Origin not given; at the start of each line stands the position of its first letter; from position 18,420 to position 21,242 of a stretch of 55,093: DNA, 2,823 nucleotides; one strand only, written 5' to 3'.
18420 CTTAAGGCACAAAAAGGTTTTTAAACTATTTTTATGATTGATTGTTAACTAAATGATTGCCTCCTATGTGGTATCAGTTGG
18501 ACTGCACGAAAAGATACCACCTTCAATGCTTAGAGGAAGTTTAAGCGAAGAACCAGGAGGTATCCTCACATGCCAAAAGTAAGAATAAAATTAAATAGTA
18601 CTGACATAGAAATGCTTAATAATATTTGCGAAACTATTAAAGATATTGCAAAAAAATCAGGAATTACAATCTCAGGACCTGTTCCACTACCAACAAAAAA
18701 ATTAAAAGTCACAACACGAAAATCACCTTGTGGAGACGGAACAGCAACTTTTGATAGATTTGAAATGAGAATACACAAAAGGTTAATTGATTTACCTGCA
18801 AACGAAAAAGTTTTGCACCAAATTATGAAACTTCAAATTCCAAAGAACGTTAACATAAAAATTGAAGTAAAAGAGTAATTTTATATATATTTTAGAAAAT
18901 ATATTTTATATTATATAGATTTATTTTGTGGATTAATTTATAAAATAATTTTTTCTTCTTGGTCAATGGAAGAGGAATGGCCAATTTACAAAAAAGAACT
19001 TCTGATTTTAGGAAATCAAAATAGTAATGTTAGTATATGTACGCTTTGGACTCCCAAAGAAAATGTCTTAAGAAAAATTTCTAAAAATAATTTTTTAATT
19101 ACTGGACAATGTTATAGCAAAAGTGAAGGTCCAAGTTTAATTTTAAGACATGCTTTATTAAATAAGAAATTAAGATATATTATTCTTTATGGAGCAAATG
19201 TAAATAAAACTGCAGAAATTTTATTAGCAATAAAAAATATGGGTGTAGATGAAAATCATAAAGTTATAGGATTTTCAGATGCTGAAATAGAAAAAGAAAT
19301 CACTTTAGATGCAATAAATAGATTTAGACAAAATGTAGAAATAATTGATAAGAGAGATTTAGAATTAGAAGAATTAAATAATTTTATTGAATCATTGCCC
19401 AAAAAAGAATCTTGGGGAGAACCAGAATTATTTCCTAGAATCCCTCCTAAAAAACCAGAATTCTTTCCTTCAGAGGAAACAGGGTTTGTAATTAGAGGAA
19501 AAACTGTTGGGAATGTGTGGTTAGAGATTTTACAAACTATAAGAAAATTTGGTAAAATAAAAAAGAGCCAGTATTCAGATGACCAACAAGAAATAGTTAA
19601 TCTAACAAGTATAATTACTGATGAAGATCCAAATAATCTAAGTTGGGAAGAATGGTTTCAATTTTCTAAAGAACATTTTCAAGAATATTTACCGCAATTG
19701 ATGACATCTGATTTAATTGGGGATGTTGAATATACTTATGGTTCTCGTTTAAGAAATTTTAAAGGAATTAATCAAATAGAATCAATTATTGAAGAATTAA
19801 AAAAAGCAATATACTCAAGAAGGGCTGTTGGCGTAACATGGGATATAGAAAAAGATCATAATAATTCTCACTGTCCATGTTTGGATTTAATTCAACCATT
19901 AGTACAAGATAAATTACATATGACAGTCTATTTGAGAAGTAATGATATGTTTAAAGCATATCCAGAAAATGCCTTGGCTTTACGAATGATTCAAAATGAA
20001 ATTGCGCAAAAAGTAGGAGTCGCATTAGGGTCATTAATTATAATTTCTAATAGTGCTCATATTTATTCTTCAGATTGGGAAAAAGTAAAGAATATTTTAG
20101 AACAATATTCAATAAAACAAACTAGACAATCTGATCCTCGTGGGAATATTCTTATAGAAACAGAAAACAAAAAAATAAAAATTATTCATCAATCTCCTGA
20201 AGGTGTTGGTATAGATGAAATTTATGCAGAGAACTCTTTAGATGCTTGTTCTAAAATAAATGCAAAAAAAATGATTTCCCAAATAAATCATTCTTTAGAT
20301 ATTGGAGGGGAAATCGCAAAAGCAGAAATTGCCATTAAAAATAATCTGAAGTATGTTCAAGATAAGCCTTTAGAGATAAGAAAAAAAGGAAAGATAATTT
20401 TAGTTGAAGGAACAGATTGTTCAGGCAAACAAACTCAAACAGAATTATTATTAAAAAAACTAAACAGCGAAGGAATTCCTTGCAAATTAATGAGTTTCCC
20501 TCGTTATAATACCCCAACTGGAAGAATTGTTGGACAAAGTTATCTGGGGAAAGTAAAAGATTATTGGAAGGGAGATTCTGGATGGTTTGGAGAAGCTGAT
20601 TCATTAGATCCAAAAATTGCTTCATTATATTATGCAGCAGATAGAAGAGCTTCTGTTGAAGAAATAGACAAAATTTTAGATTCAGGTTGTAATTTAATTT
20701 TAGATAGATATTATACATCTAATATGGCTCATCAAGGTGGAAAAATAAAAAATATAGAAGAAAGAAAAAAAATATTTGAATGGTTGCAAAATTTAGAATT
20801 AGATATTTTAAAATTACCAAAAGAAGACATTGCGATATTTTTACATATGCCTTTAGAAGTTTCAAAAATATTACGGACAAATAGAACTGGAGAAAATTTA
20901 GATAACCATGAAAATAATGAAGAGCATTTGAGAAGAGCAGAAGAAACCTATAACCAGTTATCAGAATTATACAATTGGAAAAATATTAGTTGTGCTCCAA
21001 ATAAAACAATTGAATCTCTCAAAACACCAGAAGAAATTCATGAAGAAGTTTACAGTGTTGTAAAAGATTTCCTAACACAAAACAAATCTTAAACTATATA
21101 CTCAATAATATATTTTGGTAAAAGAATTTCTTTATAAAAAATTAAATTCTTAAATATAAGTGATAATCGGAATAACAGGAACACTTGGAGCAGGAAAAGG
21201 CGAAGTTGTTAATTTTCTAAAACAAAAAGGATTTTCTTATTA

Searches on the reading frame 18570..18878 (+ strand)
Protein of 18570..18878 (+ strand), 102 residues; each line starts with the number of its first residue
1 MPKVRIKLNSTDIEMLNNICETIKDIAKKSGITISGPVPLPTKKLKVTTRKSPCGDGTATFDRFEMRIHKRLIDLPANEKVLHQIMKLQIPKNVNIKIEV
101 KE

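Call 17: search_protein_families(library=pfam, proteins=[window:18570-18878:+])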
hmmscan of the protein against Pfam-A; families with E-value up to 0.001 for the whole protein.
window:18570-18878:+ (102 aa): 1 family
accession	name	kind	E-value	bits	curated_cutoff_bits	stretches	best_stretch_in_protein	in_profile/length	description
PF00338.27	Ribosomal_S10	-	3e-31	108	21.2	1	5-99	1-98/98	Ribosomal protein S10p/S20e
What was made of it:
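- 18570..18878 (+): rps10 (ribosomal protein S10). PF00338, E = 3e-31 (call 17).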

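Call 19: find_homologous_proteins(query=window:18570-18878:+, max_evalue=1e-10)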
Query window:18570-18878:+ (102 aa): 6278 proteins with E <= 1e-10 among 6307 candidates; the best 120 are listed.
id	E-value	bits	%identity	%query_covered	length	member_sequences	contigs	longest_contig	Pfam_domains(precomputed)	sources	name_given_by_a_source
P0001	3.2e-59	215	100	100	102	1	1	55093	PF00338.28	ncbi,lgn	ncbi:MAG: 30S ribosomal protein S10 [Nanoarchaeota archaeon]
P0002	2.1e-58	212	98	100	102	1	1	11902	PF00338.28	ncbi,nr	ncbi:MAG: 30S ribosomal protein S10 [Candidatus Pacearchaeota archaeon]|nr:30S ribosomal protein S10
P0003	7.4e-58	211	96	100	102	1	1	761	PF00338.28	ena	-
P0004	8.2e-58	210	96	100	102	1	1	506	PF00338.28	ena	-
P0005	1.6e-57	209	96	100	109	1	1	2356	PF00338.28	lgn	-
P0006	1.8e-57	209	96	100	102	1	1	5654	PF00338.28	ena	-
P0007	2.3e-57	209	96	100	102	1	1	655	PF00338.28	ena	-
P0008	5.9e-57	208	95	100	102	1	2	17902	PF00338.28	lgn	-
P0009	1.2e-56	207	95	100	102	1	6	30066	PF00338.28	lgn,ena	-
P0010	1.2e-56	207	95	100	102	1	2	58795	PF00338.28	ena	-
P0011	1.6e-56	206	94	100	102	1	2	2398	PF00338.28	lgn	-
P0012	1.9e-56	206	94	100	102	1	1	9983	PF00338.28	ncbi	-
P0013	3.3e-56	205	94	100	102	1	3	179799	PF00338.28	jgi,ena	jgi:small subunit ribosomal protein S10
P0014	4.1e-56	205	94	100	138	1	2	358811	PF00338.28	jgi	jgi:small subunit ribosomal protein S10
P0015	2.6e-55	202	90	100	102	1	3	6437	PF00338.28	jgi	jgi:small subunit ribosomal protein S10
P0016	3.3e-55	202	91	100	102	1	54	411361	PF00338.28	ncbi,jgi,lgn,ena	jgi:small subunit ribosomal protein S10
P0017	6.5e-55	201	91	100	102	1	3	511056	PF00338.28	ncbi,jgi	-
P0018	9.7e-55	201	92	100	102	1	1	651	PF00338.28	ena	-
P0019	1.3e-54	200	91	100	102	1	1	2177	PF00338.28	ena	-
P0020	1.5e-54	200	91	100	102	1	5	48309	PF00338.28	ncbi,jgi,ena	-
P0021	1.6e-54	200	89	100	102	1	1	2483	PF00338.28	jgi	-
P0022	1.8e-54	200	91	100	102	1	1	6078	PF00338.28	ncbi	ncbi:30S ribosomal protein S10 [Nanoarchaeota archaeon]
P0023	1.9e-54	200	89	100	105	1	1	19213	PF00338.28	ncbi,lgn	-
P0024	2.7e-54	199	89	100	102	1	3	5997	PF00338.28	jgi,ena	-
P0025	3.5e-54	199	90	100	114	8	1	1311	PF00338.28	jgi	jgi:small subunit ribosomal protein S10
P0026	3.8e-54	199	91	100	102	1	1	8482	PF00338.28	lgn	-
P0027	4.3e-54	198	90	100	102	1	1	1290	PF00338.28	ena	-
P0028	4.5e-54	198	89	100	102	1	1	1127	PF00338.28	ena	-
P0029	4.8e-54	198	91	100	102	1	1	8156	PF00338.28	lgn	-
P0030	5.1e-54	198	87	100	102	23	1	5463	PF00338.28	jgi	jgi:small subunit ribosomal protein S10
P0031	5.3e-54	198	89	100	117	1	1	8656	PF00338.28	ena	-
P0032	6.8e-54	198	88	100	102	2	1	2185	PF00338.28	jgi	-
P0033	6.9e-54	198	89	100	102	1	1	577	PF00338.28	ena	-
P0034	7.1e-54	198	88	100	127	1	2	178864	PF00338.28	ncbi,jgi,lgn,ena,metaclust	metaclust:\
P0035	7.4e-54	198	88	100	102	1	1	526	PF00338.28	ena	-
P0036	7.5e-54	198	88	100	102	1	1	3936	PF00338.28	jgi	-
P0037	8.2e-54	198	90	100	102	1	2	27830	PF00338.28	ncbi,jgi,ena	-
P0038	8.2e-54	198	88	100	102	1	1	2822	PF00338.28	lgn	-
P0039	8.6e-54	198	89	100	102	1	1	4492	PF00338.28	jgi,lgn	-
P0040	9.0e-54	197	92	99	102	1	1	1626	PF00338.28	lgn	-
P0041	1.0e-53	197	88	100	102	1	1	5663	PF00338.28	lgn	-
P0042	1.1e-53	197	88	100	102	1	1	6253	PF00338.28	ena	-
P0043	1.2e-53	197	90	100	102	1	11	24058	PF00338.28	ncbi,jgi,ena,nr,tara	ncbi:30S ribosomal protein S10 [Candidatus Pacearchaeota archaeon]|jgi:small subunit ribosomal prote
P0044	1.3e-53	197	87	100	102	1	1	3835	PF00338.28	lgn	-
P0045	1.3e-53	197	88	100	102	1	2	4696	PF00338.28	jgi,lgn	-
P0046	1.4e-53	197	88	100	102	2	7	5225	PF00338.28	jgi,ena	-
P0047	1.4e-53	197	88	100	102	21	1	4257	PF00338.28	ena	-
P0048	1.5e-53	197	87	100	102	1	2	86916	PF00338.28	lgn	-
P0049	1.7e-53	197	89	100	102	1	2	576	PF00338.28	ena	-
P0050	1.9e-53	196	86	100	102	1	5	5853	PF00338.28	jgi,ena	-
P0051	1.9e-53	196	86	100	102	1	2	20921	PF00338.28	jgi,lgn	jgi:small subunit ribosomal protein S10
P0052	2.0e-53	196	86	100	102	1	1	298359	PF00338.28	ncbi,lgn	-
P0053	2.1e-53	196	87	100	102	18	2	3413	PF00338.28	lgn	-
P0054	2.1e-53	196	90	100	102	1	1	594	PF00338.28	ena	-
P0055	2.2e-53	196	88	100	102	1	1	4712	PF00338.28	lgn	-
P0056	2.3e-53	196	87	100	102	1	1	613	PF00338.28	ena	-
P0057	2.3e-53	196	88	100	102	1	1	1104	PF00338.28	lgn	-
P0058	2.4e-53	196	88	100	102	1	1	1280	PF00338.28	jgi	-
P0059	2.5e-53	196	89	100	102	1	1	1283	PF00338.28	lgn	-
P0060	2.6e-53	196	88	100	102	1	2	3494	PF00338.28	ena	-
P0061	2.6e-53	196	87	100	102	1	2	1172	PF00338.28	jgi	jgi:small subunit ribosomal protein S10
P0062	2.6e-53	196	86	100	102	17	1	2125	PF00338.28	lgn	-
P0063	2.8e-53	196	87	100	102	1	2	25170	PF00338.28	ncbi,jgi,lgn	ncbi:MAG: 30S ribosomal protein S10 [Candidatus Pacearchaeota archaeon]|jgi:small subunit ribosomal 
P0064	2.9e-53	196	88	99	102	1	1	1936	PF00338.28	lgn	-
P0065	3.2e-53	196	87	100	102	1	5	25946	PF00338.28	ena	-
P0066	3.3e-53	196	87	100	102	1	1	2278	PF00338.28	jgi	jgi:small subunit ribosomal protein S10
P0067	3.3e-53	196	87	100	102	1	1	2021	PF00338.28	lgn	-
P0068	3.3e-53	196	87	100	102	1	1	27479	PF00338.28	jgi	-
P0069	3.4e-53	196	86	100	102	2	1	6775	PF00338.28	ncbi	-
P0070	3.4e-53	196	87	100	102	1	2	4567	PF00338.28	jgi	-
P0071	3.7e-53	195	89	100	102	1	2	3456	PF00338.28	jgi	jgi:small subunit ribosomal protein S10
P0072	3.8e-53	195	87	100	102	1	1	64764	PF00338.28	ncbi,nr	ncbi:30S ribosomal protein S10 [uncultured archaeon]|nr:30S ribosomal protein S10 [uncultured archae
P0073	3.9e-53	195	87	100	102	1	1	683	PF00338.28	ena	-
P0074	4.1e-53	195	86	100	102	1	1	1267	PF00338.28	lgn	-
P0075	4.1e-53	195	87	100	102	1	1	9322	PF00338.28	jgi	-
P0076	4.3e-53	195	87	100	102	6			PF00338.28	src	-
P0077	4.4e-53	195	87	100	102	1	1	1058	PF00338.28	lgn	-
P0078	4.5e-53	195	90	100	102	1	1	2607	PF00338.28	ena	-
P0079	4.6e-53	195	87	100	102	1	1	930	PF00338.28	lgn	-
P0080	5.1e-53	195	87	100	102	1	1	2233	PF00338.28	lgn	-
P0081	5.1e-53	195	87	100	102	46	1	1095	PF00338.28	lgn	-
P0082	5.1e-53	195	87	100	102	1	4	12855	PF00338.28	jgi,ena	-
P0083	5.4e-53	195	87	100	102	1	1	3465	PF00338.28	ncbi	ncbi:MAG: 30S ribosomal protein S10 [archaeon]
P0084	5.5e-53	195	89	100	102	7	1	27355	PF00338.28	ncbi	-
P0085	6.1e-53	195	87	100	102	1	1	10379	PF00338.28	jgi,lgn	jgi:small subunit ribosomal protein S10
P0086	6.7e-53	195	87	100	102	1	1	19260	PF00338.28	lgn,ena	-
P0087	6.8e-53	195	87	100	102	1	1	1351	PF00338.28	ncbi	-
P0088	6.8e-53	195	88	100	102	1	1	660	PF00338.28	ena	-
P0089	6.8e-53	195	86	100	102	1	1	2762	PF00338.28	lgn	-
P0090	7.1e-53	195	87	100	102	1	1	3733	PF00338.28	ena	-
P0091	7.3e-53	195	89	100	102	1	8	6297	PF00338.28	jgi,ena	-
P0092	7.4e-53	195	86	100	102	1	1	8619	PF00338.28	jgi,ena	-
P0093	7.5e-53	195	87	100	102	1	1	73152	PF00338.28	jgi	jgi:small subunit ribosomal protein S10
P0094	7.5e-53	195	87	100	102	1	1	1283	PF00338.28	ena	-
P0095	7.7e-53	194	86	100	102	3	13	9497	PF00338.28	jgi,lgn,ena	jgi:small subunit ribosomal protein S10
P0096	7.9e-53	194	86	100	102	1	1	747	PF00338.28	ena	-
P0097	8.1e-53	194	89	100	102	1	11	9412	PF00338.28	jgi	jgi:small subunit ribosomal protein S10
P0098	8.9e-53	194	86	100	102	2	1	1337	PF00338.28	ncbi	-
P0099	9.1e-53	194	86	100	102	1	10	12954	PF00338.28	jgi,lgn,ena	-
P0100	9.1e-53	194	87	100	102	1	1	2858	PF00338.28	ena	-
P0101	9.2e-53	194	86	100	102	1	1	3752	PF00338.28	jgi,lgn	-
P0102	9.2e-53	194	86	100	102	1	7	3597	PF00338.28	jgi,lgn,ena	-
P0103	9.4e-53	194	87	100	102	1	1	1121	PF00338.28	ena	-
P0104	9.5e-53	194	89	100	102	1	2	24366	PF00338.28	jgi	jgi:small subunit ribosomal protein S10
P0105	9.8e-53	194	87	100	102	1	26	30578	PF00338.28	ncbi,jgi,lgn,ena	-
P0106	1.0e-52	194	86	100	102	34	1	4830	PF00338.28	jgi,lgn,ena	-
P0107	1.0e-52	194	86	100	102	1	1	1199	PF00338.28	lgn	-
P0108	1.1e-52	194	87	100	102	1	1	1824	PF00338.28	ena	-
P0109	1.1e-52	194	87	100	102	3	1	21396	PF00338.28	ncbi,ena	-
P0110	1.1e-52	194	86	100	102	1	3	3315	PF00338.28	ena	-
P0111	1.1e-52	194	85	100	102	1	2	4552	PF00338.28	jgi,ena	-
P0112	1.1e-52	194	88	100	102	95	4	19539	PF00338.28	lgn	-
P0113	1.1e-52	194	85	100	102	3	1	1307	PF00338.28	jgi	-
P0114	1.1e-52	194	86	100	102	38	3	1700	PF00338.28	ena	-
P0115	1.2e-52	194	85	100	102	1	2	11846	PF00338.28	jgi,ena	jgi:small subunit ribosomal protein S10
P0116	1.2e-52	194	85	100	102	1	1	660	PF00338.28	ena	-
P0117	1.3e-52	194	86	100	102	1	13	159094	PF00338.28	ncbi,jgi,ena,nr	ncbi:30S ribosomal protein S10 [archaeon]|jgi:small subunit ribosomal protein S10|nr:30S ribosomal p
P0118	1.3e-52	194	88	100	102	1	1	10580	PF00338.28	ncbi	-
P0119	1.3e-52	194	86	100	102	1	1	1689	PF00338.28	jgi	-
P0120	1.3e-52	194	85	100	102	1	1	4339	PF00338.28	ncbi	-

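Call 20: find_encoding_contigs(protein=P0002, flank=10000, max_places=3)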
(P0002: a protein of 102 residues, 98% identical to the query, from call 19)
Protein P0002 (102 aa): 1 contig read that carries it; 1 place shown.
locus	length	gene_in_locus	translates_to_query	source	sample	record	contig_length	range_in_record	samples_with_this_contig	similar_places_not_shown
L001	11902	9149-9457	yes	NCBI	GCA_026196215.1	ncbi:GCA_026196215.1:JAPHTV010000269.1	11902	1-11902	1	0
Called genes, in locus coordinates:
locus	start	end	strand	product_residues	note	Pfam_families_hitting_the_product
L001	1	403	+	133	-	?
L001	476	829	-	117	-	-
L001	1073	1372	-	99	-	-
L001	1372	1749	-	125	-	-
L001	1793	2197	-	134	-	-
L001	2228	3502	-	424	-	PF02403:Seryl_tRNA_N, PF00587:tRNA-synt_2b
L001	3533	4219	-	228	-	-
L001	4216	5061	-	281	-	PF22564:HAAS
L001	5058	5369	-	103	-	PF03551:PadR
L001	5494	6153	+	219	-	-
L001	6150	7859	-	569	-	PF00999:Na_H_Exchanger, PF02254:TrkA_N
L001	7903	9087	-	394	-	PF07690:MFS_1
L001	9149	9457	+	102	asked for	PF00338:Ribosomal_S10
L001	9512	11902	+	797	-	PF01326:PPDK_N, PF00391:PEP-utilizers, PF02896:PEP-utilizers_C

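Call 21: find_encoding_contigs(protein=P0010, flank=10000, max_places=3)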
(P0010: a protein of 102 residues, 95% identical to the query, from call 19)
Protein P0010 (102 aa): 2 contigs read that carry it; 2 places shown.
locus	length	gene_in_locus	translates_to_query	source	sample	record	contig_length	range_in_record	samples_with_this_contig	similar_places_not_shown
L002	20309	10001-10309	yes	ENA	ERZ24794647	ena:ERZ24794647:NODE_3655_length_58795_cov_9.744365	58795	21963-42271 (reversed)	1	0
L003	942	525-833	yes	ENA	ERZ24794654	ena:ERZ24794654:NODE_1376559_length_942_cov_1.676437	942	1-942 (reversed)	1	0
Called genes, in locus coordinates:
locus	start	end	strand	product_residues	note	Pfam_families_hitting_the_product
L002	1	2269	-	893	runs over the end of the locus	-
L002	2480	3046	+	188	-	-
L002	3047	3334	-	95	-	-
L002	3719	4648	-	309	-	PF02661:Fic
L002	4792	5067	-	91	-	-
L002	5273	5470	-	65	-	-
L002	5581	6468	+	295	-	-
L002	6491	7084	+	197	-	PF00702:Hydrolase (weak), PF13419:HAD_2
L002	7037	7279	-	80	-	-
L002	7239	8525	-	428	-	PF02403:Seryl_tRNA_N, PF00587:tRNA-synt_2b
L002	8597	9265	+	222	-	-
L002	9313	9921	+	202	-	PF03741:TerC (weak)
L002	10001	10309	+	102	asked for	PF00338:Ribosomal_S10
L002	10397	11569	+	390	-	PF02511:Thy1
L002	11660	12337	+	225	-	PF02223:Thymidylate_kin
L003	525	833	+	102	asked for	PF00338:Ribosomal_S10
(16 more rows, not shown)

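Call 22: find_encoding_contigs(protein=P0014, flank=10000, max_places=3)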
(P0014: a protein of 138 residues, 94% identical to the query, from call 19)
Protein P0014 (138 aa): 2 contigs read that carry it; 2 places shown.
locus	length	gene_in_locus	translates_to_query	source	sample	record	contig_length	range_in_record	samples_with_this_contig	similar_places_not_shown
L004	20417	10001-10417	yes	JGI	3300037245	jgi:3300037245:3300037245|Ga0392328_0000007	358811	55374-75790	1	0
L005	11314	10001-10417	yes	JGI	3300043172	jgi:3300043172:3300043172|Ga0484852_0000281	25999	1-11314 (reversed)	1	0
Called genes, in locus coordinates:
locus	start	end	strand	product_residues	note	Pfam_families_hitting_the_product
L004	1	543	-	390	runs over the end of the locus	-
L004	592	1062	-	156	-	-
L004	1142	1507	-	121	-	-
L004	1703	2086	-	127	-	-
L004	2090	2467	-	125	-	-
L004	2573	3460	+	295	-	-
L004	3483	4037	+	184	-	PF00702:Hydrolase (weak), PF13419:HAD_2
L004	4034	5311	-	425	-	PF02403:Seryl_tRNA_N, PF00587:tRNA-synt_2b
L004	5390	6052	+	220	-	-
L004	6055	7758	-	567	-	PF00999:Na_H_Exchanger, PF02254:TrkA_N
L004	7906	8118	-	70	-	-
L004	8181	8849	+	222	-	PF03741:TerC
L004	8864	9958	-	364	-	PF07690:MFS_1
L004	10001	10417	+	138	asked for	PF00338:Ribosomal_S10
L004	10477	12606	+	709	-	PF04208:MtrA, PF00303:Thymidylat_synt, PF14251:PterinBD-DUF4346, PF02223:Thymidylate_kin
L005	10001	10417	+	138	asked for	PF00338:Ribosomal_S10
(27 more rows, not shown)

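Call 23: find_encoding_contigs(protein=P0016, flank=10000, max_places=4)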
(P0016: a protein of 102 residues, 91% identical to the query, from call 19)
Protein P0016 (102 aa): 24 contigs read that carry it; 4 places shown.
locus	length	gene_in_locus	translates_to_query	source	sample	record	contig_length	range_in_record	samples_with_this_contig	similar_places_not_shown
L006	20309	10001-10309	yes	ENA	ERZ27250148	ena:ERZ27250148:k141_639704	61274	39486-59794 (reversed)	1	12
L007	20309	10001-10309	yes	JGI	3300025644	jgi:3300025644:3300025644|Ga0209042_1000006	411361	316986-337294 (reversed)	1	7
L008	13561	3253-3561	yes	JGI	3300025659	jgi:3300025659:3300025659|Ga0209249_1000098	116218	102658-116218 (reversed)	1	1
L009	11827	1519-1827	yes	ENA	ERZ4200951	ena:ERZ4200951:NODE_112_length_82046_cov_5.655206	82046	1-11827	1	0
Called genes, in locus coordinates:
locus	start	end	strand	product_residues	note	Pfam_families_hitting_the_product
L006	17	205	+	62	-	PF00313:CSD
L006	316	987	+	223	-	PF00657:Lipase_GDSL (weak), PF13472:Lipase_GDSL_2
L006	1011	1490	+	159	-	PF00383:dCMP_cyt_deam_1, PF14437:MafB19-deam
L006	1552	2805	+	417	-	-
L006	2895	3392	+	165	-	-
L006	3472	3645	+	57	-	-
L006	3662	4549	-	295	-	PF02661:Fic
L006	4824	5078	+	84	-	PF03083:MtN3_slv (weak), PF04193:PQ-loop (weak)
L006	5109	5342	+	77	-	-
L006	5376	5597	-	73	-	-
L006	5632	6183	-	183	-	PF09335:VTT_dom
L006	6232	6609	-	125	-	-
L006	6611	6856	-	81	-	-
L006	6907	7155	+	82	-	PF01541:GIY-YIG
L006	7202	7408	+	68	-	-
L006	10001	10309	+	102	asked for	PF00338:Ribosomal_S10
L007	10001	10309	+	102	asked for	PF00338:Ribosomal_S10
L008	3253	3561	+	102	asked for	PF00338:Ribosomal_S10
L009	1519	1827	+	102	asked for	PF00338:Ribosomal_S10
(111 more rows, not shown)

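Call 86: find_encoding_contigs(protein=P0025, flank=3000, max_places=6)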
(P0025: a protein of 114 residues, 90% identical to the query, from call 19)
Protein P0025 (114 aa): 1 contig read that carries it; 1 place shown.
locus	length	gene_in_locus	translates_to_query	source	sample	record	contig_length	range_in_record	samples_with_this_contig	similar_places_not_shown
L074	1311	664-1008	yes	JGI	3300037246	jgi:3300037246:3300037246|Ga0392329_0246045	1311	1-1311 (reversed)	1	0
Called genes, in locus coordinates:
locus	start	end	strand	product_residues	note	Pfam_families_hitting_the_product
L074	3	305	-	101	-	?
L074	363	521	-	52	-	-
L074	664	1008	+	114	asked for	PF00338:Ribosomal_S10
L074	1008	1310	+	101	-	?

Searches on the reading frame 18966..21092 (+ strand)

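Call 17: search_protein_families(library=pfam, proteins=[window:18966-21092:+])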
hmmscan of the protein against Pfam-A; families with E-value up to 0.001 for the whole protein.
window:18966-21092:+ (708 aa): 4 families
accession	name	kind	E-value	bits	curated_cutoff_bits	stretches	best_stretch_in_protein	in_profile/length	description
PF00303.24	Thymidylat_synt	-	7.9e-24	84.6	24.3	1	226-382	79-226/266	Thymidylate synthase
PF02223.23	Thymidylate_kin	-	1.1e-20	74.6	27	1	480-677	1-174/185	Thymidylate kinase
PF04208.19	MtrA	-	7.1e-12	45.7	25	1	3-133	6-136/173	Tetrahydromethanopterin S-methyltransferase, subunit A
PF14251.12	PterinBD-DUF4346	-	3.7e-11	44.1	29.6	1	390-466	2-86/86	PterinBD-DUF4346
